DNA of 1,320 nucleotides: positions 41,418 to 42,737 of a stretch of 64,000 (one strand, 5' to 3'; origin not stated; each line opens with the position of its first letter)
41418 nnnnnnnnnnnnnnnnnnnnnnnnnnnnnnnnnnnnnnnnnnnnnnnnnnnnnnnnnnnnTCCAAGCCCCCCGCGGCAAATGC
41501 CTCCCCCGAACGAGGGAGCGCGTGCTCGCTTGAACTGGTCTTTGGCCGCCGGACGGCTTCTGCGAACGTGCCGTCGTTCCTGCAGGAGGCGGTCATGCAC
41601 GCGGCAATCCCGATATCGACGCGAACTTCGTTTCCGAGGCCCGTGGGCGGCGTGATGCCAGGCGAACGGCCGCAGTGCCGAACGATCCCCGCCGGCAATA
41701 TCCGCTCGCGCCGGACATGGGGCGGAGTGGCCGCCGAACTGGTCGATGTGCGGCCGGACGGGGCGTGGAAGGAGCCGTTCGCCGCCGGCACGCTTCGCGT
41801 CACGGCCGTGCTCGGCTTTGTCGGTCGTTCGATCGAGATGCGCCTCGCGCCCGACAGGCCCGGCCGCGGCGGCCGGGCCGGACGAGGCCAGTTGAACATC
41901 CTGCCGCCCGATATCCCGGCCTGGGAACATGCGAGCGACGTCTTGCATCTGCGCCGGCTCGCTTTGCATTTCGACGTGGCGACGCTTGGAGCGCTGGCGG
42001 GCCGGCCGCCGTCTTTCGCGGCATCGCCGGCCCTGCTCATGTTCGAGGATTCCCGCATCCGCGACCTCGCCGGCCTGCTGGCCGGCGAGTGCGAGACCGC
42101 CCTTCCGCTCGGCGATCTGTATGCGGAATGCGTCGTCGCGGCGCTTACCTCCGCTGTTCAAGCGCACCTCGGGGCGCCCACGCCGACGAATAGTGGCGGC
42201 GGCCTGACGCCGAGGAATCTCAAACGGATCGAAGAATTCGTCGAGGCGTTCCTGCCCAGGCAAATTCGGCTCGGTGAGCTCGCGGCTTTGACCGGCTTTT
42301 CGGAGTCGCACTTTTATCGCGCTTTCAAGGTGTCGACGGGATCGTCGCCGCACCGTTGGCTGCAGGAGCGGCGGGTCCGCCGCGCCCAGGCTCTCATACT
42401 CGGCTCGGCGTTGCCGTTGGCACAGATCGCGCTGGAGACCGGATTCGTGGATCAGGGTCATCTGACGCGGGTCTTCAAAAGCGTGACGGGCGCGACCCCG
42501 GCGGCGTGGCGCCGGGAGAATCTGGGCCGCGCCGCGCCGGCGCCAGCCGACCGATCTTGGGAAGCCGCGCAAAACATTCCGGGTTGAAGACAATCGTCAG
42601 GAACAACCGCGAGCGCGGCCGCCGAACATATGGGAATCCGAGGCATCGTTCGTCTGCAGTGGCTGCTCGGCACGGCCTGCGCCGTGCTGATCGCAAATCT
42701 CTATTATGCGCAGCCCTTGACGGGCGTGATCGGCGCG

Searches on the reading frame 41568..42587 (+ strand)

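Call 46: search_protein_families(library=pfam, proteins=[window:41568-42587:+], max_evalue=0.00001)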
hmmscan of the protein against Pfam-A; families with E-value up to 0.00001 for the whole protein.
window:41568-42587:+ (339 aa): 2 families
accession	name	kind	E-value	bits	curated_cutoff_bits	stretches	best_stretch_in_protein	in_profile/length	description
PF12833.13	HTH_18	-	6.2e-23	81.3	33.6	1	238-316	1-79/80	Helix-turn-helix domain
PF00165.29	HTH_AraC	-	7.5e-18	64.7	26.6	2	281-316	8-42/42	Bacterial regulatory helix-turn-helix proteins, AraC family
